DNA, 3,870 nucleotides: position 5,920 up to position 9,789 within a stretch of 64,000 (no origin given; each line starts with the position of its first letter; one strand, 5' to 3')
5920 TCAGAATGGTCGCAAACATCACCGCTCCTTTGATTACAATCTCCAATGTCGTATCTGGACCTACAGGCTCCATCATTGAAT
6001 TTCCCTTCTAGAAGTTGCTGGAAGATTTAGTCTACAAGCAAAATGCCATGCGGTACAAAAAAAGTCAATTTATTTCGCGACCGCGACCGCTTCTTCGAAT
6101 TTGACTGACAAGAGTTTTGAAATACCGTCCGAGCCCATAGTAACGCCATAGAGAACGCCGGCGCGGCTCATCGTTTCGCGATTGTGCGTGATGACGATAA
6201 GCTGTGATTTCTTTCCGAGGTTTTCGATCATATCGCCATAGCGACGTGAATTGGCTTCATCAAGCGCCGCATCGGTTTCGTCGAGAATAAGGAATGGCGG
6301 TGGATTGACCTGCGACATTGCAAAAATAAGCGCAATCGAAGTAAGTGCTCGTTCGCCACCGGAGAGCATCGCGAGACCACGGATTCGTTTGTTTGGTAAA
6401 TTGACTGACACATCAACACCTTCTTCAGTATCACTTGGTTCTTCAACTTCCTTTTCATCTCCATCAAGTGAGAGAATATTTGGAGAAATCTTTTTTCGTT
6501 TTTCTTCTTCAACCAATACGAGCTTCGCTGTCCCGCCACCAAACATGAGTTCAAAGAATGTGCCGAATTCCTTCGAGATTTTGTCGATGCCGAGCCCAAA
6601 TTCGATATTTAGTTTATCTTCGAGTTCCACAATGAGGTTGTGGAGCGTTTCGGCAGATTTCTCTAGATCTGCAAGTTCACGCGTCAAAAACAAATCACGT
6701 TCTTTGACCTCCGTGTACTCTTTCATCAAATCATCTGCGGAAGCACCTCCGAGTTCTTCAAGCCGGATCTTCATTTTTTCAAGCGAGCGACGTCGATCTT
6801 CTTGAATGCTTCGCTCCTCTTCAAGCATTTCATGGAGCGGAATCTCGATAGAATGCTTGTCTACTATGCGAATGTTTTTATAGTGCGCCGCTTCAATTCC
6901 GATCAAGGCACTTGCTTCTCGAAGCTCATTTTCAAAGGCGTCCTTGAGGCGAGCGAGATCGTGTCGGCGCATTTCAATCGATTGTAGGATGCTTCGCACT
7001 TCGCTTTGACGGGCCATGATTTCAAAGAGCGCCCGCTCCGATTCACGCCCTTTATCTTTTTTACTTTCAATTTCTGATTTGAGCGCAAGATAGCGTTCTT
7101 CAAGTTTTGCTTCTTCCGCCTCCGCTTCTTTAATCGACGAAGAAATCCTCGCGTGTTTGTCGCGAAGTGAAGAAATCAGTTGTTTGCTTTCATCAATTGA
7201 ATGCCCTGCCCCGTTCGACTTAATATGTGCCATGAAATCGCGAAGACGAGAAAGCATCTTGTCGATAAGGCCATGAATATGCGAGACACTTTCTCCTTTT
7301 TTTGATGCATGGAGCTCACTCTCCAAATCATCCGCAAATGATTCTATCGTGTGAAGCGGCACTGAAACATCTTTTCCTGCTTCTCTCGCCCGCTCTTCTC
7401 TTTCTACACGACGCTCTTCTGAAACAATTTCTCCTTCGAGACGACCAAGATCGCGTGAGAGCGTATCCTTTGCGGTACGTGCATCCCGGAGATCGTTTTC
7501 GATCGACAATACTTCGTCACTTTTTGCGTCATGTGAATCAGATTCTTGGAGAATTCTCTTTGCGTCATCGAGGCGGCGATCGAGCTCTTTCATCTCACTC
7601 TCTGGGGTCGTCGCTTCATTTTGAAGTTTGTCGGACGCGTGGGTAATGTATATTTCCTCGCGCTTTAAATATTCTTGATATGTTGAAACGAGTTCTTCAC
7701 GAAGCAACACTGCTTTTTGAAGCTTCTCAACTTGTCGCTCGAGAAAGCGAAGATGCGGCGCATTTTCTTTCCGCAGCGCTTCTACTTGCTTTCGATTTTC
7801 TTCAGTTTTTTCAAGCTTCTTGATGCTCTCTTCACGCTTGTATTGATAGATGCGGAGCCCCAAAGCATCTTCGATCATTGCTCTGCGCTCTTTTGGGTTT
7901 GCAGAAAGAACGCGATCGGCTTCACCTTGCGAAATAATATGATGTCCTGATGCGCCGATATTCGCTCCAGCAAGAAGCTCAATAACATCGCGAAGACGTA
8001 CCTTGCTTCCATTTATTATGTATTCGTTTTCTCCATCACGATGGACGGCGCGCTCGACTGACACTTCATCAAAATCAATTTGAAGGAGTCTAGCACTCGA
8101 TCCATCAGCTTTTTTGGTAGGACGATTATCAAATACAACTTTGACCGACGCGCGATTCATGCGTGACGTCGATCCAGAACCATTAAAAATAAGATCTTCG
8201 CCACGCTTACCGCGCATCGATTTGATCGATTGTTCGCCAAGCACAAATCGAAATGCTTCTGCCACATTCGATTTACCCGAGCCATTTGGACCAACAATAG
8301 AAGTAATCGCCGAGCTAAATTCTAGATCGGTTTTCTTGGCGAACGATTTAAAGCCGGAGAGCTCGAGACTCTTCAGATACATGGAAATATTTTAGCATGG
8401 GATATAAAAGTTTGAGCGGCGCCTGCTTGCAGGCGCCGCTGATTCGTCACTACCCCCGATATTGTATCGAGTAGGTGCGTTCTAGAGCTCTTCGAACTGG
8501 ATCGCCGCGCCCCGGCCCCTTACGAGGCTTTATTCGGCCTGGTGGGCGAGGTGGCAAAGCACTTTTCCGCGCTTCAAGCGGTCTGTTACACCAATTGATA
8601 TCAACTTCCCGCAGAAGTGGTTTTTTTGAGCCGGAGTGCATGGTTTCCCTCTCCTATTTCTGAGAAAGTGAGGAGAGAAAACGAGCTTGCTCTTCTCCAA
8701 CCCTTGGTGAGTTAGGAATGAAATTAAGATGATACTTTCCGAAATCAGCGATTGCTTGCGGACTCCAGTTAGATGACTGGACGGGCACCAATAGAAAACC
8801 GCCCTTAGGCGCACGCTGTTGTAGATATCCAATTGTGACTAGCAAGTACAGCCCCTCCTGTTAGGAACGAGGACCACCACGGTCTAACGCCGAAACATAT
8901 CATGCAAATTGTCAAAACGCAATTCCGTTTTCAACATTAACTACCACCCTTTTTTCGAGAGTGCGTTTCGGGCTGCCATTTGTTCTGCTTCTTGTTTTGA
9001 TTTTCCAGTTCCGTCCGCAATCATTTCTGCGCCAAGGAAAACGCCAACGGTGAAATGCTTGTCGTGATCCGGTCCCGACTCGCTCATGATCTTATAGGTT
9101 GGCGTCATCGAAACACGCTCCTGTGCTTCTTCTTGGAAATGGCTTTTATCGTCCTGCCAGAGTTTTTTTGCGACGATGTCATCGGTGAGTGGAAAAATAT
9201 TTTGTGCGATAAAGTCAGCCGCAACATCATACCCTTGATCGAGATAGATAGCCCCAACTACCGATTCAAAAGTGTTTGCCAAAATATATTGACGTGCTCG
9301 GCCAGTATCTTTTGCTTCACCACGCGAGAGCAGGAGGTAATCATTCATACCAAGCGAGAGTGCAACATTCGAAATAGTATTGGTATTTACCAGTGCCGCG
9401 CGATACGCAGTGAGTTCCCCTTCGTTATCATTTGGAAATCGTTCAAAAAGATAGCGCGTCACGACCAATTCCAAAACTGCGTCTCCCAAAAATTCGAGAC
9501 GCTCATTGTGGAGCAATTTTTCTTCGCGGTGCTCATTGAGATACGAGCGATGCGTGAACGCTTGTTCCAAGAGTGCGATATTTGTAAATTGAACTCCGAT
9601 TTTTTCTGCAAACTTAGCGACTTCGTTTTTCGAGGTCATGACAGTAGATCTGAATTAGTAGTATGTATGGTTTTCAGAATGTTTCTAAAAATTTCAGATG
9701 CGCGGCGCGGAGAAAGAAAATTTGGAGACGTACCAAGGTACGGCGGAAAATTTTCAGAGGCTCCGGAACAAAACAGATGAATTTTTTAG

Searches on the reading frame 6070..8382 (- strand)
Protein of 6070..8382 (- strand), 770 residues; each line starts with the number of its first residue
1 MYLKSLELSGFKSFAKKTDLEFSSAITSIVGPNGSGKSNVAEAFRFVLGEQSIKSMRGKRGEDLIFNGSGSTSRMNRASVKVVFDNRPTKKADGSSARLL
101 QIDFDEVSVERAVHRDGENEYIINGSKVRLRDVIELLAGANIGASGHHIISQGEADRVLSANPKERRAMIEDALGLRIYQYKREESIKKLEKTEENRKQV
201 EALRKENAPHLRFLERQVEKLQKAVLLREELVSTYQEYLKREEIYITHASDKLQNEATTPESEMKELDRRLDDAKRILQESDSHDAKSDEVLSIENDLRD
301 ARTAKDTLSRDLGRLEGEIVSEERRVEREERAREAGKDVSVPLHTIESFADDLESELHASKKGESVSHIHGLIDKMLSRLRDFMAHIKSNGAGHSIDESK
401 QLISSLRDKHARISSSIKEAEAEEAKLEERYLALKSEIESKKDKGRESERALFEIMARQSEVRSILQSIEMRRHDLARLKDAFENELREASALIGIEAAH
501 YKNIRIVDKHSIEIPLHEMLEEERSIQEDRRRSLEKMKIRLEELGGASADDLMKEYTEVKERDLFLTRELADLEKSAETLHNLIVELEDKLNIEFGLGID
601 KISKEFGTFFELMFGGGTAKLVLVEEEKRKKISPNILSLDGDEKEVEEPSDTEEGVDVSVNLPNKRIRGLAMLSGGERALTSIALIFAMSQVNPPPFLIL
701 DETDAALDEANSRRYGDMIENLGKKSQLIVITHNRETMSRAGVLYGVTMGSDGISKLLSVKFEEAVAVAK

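Call 51: search_protein_families(library=pfam, proteins=[window:6070-8382:-], max_evalue=0.001)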
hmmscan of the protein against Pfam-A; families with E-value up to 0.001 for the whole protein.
window:6070-8382:- (770 aa): 6 families
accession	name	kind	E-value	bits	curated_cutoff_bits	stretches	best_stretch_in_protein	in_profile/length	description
PF02463.25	SMC_N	-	1.3e-64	218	40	1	2-755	1-219/220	RecF/RecN/SMC N terminal domain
PF13175.12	AAA_15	-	1.3e-14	55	32.1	1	1-385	1-192/374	AAA ATPase domain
PF13476.12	AAA_23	-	7.5e-11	43.5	27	1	5-215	1-177/201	AAA domain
PF13304.12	AAA_21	-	7.8e-10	39.7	27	1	26-61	1-26/304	AAA domain, putative AbiEii toxin, Type IV TA system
PF00005.33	ABC_tran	-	2.3e-06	28.7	25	0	25-86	12-67/137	ABC transporter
PF13555.12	AAA_29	-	0.00023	21.3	27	1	3-48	1-46/61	P-loop containing region of AAA domain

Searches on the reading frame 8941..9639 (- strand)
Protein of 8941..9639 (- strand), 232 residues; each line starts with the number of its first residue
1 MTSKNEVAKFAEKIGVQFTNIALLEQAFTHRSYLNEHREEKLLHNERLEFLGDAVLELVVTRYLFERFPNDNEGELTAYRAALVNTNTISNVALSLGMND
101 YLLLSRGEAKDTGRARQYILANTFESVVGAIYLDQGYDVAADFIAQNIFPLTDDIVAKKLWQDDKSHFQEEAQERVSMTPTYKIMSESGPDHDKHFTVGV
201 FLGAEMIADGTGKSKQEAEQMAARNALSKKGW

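Call 76: search_protein_families(library=pfam, proteins=[window:8941-9639:-], max_evalue=0.001)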
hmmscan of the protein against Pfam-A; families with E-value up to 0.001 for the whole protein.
window:8941-9639:- (232 aa): 4 families
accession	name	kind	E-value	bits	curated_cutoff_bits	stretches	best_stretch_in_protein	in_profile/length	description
PF14622.11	Ribonucleas_3_3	-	4.2e-40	137.3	35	1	21-150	2-126/128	Ribonuclease-III-like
PF00636.31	Ribonuclease_3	-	1.4e-27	96.9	27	1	46-136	1-102/102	Ribonuclease III domain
PF22935.1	RM44_endonuclase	-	9.5e-13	48.9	27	1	6-131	5-139/139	Large ribosomal subunit protein mL44, endonuclease domain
PF00035.32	dsrm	-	1.7e-12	48.2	23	1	165-229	2-65/66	Double-stranded RNA binding motif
